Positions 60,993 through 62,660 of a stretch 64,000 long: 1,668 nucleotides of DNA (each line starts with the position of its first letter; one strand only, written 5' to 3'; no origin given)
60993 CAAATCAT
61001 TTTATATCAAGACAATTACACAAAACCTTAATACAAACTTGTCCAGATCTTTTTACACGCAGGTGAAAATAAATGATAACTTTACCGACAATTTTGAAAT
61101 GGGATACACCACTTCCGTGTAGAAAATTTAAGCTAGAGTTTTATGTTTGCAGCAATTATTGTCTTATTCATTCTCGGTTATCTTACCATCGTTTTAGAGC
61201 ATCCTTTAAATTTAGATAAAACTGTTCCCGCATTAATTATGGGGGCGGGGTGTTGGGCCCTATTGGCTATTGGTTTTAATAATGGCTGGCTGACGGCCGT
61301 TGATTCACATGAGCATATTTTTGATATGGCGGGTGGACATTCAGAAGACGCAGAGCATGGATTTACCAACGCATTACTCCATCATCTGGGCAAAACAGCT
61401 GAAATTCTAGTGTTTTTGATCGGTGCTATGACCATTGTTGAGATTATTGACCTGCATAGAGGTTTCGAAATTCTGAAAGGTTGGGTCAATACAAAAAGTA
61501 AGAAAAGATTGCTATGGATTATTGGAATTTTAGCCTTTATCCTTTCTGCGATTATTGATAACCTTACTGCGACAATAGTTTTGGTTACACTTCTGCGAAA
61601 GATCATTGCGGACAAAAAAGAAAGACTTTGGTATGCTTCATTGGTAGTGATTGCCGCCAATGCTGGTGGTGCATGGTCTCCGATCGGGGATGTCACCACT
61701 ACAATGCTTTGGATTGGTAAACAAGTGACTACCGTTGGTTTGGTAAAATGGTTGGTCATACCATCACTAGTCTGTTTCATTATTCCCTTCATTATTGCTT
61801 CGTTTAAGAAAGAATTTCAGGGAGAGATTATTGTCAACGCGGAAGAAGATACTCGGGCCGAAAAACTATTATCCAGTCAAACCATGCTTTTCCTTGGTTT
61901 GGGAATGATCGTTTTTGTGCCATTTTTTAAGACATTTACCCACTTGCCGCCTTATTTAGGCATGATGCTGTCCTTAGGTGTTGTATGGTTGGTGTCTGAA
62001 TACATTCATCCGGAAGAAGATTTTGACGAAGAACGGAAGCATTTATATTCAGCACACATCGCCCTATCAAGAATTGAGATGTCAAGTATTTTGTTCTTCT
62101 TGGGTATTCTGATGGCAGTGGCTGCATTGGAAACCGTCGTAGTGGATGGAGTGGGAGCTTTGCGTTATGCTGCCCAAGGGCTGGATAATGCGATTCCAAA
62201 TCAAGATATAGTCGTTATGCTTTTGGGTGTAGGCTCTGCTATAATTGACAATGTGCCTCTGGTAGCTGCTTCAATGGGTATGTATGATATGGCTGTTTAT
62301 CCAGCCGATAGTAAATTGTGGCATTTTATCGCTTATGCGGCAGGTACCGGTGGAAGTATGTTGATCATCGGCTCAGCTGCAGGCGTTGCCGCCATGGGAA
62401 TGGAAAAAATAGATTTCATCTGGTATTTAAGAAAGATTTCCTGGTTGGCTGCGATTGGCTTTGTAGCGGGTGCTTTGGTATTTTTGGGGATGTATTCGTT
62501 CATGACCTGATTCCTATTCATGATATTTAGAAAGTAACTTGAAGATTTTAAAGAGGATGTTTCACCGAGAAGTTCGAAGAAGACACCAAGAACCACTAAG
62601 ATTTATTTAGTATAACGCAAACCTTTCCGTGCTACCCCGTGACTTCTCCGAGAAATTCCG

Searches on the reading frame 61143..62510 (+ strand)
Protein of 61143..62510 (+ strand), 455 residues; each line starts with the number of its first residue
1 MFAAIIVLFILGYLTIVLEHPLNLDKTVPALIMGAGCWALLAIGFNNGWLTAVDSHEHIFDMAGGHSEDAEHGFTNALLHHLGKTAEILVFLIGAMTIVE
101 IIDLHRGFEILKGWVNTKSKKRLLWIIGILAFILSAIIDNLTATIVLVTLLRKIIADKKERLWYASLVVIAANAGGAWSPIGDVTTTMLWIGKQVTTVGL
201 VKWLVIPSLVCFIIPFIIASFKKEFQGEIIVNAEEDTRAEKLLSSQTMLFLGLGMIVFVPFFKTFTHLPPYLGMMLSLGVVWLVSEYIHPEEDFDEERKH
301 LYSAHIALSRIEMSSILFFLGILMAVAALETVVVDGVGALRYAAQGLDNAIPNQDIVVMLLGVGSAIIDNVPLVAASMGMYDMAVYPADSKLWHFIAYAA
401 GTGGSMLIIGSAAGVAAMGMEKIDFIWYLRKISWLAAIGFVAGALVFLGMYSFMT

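Call 16: search_protein_families(library=pfam, proteins=[window:61143-62510:+], max_evalue=0.001)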
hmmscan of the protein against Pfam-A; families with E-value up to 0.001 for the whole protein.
window:61143-62510:+ (455 aa): 1 family
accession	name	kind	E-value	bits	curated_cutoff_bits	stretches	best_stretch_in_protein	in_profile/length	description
PF03600.22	CitMHS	-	6.1e-23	81.9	31.9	1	16-394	4-327/336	Citrate transporter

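Call 85: find_encoding_contigs(protein=window:61143-62507:+, flank=10000, max_places=2)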
Protein window:61143-62507:+ (455 aa): 1 contig read that carries it; 1 place shown.
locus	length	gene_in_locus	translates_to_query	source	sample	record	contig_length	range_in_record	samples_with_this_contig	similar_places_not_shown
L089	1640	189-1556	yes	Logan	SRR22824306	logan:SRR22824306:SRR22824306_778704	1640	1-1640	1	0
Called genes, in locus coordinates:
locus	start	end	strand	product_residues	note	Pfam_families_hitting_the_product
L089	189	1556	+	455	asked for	PF03600:CitMHS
